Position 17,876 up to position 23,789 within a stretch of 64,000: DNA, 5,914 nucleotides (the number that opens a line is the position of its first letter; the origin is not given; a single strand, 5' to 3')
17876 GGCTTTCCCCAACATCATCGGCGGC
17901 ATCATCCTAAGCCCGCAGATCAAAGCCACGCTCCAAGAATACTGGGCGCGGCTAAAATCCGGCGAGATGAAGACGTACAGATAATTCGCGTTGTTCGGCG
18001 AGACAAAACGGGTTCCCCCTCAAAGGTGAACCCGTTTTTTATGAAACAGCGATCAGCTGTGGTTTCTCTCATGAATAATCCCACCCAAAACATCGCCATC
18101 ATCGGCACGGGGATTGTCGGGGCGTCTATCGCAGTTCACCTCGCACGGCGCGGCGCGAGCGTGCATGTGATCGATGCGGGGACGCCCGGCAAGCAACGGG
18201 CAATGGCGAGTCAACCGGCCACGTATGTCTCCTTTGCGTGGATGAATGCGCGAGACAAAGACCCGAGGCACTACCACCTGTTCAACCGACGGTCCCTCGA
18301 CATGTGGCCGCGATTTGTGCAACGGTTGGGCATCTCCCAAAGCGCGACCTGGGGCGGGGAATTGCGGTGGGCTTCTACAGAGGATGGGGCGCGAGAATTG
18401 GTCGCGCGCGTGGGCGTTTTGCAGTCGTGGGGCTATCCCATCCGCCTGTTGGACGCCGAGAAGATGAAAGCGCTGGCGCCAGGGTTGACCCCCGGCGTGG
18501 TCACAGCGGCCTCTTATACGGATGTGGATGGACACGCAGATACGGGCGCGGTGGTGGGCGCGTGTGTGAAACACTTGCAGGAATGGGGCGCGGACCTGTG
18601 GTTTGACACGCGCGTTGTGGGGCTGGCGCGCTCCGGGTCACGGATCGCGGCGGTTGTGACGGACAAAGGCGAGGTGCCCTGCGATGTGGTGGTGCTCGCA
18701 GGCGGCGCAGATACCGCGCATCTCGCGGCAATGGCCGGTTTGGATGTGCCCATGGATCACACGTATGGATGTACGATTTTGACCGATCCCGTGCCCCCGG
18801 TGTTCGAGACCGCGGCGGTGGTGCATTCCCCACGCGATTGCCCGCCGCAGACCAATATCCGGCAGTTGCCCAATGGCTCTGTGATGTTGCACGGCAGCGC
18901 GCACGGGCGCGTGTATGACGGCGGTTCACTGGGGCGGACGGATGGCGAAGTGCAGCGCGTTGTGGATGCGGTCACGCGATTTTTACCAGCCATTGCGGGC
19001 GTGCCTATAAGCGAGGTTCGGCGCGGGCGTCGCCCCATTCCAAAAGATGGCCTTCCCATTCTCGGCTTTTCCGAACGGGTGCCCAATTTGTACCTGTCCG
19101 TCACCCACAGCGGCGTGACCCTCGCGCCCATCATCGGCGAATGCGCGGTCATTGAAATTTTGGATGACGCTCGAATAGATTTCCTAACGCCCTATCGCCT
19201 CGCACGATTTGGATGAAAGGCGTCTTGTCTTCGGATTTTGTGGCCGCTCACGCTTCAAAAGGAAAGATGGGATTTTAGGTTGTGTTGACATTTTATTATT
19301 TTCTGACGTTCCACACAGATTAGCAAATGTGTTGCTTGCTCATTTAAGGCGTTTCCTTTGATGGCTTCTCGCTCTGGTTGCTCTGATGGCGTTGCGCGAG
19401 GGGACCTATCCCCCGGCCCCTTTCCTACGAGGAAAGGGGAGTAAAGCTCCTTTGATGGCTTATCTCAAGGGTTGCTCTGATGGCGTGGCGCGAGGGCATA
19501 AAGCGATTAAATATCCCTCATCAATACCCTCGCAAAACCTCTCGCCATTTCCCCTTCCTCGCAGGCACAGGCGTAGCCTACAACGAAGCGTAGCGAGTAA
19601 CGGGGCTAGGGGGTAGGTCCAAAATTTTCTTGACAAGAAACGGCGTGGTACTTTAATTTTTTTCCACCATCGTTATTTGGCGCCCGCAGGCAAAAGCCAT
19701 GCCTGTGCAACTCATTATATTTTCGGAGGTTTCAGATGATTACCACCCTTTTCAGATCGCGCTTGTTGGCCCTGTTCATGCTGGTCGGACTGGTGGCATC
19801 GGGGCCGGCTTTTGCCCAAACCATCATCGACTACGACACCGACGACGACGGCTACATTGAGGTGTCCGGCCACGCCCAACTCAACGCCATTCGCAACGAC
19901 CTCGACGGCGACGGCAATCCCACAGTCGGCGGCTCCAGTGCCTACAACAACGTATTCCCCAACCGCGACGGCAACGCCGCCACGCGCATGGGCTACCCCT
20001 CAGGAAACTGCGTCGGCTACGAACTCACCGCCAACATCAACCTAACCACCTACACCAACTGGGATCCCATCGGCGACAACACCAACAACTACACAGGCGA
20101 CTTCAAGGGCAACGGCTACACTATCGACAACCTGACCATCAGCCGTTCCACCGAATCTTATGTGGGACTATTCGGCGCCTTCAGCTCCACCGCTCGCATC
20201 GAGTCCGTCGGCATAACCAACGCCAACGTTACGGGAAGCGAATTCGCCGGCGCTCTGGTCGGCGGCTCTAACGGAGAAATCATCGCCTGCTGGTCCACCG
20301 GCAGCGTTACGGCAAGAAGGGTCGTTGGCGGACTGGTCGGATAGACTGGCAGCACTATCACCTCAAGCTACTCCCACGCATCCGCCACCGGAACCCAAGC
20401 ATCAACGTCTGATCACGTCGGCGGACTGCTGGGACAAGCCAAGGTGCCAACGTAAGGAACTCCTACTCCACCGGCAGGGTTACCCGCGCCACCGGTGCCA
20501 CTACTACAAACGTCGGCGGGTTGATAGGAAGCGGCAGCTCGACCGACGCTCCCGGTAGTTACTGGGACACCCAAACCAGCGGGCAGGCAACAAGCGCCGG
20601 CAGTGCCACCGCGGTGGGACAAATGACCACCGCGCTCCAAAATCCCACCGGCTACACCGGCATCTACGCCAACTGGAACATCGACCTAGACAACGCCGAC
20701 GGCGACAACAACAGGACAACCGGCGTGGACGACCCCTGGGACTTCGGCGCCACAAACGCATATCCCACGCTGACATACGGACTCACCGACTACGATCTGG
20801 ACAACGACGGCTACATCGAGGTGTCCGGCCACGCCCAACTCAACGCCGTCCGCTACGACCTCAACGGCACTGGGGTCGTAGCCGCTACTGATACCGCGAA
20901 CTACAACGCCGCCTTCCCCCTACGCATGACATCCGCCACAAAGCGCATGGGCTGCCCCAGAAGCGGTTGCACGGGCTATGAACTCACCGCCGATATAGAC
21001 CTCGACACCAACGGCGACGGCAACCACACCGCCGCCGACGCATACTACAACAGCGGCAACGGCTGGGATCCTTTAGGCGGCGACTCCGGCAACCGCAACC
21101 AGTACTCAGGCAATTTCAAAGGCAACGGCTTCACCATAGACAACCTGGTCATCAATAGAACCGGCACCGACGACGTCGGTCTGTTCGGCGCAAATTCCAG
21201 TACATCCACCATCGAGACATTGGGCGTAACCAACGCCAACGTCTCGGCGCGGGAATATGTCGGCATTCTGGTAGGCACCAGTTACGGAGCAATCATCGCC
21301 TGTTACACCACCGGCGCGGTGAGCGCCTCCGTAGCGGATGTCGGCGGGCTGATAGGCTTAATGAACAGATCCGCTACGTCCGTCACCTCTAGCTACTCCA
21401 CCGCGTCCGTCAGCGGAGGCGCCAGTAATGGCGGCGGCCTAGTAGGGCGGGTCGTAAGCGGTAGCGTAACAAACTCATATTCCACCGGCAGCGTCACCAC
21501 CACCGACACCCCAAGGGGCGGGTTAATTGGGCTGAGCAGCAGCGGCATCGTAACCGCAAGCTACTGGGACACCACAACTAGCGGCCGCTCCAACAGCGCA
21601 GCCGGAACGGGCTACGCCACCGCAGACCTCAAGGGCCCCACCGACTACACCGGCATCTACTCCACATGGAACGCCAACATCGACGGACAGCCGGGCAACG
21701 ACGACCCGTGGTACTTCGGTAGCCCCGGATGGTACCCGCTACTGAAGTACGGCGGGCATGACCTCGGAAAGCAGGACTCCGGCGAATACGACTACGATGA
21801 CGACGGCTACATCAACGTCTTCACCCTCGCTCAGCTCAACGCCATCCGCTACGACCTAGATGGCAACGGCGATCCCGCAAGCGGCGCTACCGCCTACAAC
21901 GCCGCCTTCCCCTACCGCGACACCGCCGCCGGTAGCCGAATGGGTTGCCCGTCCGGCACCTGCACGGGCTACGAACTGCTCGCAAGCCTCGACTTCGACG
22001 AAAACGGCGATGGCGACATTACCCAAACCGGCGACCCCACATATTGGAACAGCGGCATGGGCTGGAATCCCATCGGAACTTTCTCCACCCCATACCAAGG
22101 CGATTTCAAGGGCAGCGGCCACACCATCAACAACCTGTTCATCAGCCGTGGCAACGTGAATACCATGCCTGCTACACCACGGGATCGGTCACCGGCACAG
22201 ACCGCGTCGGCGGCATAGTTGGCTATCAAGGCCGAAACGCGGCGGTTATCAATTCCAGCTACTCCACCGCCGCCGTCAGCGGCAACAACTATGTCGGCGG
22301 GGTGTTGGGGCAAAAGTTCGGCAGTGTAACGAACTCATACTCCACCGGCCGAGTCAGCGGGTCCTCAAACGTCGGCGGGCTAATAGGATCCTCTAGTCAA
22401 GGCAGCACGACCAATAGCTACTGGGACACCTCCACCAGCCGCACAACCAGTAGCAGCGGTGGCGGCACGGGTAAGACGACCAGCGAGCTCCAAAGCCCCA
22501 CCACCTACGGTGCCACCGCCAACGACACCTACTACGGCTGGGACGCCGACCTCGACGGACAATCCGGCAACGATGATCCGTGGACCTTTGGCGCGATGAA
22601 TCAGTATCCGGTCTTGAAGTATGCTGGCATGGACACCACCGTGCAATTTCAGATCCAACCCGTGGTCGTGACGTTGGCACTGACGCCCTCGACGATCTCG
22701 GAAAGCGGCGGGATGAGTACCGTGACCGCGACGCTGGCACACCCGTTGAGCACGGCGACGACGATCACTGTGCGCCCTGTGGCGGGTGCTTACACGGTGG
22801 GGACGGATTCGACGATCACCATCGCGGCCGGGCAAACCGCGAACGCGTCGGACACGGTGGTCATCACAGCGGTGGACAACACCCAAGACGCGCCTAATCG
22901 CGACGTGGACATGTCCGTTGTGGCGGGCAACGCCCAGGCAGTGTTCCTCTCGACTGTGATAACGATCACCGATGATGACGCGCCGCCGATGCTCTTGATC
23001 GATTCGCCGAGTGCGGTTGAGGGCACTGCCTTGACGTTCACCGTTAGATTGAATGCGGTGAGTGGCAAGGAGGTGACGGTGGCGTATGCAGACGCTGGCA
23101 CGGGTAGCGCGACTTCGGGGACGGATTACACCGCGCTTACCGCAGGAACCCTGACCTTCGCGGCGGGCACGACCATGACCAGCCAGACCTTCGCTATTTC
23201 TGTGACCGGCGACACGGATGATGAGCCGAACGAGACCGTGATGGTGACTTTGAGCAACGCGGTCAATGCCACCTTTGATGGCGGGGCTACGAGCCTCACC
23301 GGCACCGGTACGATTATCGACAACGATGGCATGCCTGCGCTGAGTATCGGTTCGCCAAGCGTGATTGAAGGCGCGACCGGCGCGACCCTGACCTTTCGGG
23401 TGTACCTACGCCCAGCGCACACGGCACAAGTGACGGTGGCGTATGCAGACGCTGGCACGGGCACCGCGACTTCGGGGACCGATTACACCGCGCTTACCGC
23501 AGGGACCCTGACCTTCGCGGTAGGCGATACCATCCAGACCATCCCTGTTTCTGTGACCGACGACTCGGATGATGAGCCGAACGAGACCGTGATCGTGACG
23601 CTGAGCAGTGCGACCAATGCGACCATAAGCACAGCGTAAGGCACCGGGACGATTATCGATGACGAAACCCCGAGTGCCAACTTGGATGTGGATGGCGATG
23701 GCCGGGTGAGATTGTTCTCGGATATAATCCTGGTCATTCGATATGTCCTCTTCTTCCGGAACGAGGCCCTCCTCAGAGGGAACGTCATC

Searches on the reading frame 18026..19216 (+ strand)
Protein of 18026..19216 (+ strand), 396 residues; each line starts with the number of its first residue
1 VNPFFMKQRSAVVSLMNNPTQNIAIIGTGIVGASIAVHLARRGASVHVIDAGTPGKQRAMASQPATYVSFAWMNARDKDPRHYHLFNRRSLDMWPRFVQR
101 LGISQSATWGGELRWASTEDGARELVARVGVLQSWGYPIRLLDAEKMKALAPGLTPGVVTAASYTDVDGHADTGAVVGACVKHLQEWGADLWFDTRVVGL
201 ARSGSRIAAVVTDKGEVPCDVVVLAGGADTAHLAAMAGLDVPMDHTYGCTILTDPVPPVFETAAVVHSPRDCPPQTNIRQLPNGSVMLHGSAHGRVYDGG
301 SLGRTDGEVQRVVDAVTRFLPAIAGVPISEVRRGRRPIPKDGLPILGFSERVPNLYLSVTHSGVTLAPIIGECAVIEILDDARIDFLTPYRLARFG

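Call 9: search_protein_families(library=pfam, proteins=[window:18026-19216:+])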
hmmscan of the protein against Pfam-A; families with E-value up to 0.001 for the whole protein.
window:18026-19216:+ (396 aa): 9 families
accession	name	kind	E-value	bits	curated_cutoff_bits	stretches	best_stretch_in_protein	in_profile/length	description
PF01266.30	DAO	-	1.9e-51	176.1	27.9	1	23-374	2-350/353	FAD dependent oxidoreductase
PF13454.12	NAD_binding_9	-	1.9e-06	28.4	21.8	0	24-80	1-65/155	FAD-NAD(P)-binding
PF07992.20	Pyr_redox_2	-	2e-06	27.9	26.1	0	21-53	143-175/291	Pyridine nucleotide-disulphide oxidoreductase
PF03486.20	HI0933_like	-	1.9e-05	24.7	50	0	175-292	110-191/244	HI0933-like protein Rossmann domain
PF13450.12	NAD_binding_8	-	7.2e-05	23.4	21.9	1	25-52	1-28/68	NAD(P)-binding Rossmann-like domain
PF02737.24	3HCDH_N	-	0.00016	22.1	22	1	22-61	1-40/180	3-hydroxyacyl-CoA dehydrogenase, NAD binding domain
PF01494.25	FAD_binding_3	-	0.00017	21.4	22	0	23-51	4-32/349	FAD binding domain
PF03807.23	F420_oxidored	-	0.00041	21.3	21.6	0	23-62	2-42/94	NADP oxidoreductase coenzyme F420-dependent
PF00070.33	Pyr_redox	-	0.00083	20.3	22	0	22-51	1-30/82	Pyridine nucleotide-disulphide oxidoreductase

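Call 29: find_encoding_contigs(protein=window:18026-19216:+, flank=10000, max_places=10)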
Protein window:18026-19216:+ (396 aa): no gene with exactly this product is on record in the collection.

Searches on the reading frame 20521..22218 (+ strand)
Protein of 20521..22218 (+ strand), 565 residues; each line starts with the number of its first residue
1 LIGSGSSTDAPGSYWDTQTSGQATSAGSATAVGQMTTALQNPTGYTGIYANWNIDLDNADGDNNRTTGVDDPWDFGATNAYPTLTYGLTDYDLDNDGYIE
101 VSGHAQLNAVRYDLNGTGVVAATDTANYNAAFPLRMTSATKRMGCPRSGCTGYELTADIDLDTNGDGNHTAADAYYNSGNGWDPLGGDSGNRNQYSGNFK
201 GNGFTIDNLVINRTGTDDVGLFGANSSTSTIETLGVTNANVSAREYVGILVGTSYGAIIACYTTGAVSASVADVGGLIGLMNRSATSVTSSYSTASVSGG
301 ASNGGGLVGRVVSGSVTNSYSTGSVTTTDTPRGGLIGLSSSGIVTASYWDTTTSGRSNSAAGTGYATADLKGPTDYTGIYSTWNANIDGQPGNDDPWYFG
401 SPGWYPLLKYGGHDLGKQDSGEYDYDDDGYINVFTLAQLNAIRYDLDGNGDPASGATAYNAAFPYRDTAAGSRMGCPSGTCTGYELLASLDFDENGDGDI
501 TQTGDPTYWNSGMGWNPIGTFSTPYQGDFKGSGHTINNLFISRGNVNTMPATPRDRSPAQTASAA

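Call 7: search_protein_families(library=pfam, proteins=[window:20521-22218:+], max_evalue=0.01)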
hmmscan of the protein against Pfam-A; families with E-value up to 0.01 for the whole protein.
window:20521-22218:+ (565 aa): 1 family
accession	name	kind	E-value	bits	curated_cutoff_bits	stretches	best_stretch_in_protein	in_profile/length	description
PF07581.17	Glug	-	0.0081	17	20.5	1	300-326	1-28/28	The GLUG motif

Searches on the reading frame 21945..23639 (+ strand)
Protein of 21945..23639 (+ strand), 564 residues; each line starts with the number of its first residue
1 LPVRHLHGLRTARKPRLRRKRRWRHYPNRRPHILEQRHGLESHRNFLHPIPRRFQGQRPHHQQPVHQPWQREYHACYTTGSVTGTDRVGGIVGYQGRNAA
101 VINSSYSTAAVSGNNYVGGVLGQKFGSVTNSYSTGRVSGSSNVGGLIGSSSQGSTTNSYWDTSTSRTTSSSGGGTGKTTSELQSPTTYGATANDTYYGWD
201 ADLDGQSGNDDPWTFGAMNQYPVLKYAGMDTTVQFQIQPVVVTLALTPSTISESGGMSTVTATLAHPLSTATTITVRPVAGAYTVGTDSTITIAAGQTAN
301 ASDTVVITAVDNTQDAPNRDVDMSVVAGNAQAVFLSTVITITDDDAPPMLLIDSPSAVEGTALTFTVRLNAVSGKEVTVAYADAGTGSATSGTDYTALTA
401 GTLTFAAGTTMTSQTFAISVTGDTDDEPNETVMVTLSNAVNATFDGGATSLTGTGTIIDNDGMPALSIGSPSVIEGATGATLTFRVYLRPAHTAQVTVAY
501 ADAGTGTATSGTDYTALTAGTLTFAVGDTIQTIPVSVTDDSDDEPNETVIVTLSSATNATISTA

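Call 7: search_protein_families(library=pfam, proteins=[window:21945-23639:+], max_evalue=0.01)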
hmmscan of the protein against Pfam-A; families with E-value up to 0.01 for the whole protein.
window:21945-23639:+ (564 aa): 2 families
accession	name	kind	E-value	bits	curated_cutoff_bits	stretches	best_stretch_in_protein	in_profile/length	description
PF03160.20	Calx-beta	-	3.7e-20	72.6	27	2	473-557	17-98/119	Calx-beta domain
PF07581.17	Glug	-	0.00073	20.2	20.5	1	113-138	1-28/28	The GLUG motif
